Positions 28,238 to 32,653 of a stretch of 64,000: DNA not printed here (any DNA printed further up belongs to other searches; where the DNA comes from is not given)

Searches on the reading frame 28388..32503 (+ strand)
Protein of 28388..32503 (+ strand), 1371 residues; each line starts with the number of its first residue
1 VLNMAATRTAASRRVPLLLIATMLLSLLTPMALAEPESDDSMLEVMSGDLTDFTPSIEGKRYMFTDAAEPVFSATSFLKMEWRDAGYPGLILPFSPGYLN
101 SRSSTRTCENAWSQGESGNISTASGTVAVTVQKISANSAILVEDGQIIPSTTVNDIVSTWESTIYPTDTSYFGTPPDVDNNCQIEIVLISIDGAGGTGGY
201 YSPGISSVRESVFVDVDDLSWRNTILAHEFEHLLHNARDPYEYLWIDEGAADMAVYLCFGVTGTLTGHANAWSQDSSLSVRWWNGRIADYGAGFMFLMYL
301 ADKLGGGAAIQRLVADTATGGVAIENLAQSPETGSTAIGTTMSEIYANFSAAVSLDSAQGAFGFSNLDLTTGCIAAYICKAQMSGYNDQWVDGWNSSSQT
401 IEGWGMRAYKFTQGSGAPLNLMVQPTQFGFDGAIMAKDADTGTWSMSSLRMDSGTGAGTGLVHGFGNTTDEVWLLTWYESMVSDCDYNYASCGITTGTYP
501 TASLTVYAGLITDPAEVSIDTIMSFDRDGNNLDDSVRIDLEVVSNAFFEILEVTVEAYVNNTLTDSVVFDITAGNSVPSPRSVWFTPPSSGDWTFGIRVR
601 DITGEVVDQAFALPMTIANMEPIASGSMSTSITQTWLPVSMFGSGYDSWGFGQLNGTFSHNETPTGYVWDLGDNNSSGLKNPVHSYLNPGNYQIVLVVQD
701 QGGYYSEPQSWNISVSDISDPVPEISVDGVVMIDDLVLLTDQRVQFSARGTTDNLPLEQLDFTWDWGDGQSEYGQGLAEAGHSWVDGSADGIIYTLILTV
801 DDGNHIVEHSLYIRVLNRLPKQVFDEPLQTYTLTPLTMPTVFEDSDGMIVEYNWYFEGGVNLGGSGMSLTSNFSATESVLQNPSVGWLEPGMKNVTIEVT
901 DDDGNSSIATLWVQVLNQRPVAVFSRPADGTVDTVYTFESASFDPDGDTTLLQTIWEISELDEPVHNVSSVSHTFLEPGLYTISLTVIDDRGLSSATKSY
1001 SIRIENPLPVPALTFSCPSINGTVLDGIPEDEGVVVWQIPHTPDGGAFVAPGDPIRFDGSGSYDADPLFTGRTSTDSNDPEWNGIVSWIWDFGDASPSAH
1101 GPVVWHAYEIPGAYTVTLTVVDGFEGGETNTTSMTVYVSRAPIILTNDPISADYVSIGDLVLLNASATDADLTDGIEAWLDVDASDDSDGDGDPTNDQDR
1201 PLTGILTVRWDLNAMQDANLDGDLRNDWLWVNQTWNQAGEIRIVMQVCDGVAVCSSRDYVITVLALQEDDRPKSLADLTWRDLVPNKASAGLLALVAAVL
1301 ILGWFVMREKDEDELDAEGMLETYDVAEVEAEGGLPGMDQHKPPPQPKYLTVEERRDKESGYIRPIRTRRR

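Call 81: search_protein_families(library=pfam, proteins=[window:28388-32503:+])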
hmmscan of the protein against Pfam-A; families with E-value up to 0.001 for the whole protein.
window:28388-32503:+ (1371 aa): 3 families
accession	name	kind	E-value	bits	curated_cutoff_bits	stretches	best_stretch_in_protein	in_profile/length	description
PF18911.6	PKD_4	-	1.7e-42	143.8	27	3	1078-1136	27-85/85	PKD domain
PF00801.26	PKD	-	9.4e-26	90.1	23.5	2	1083-1132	27-76/80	PKD domain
PF22352.2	K319L-like_PKD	-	0.00012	22.4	27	0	946-996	24-77/84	K319L-like, PKD domain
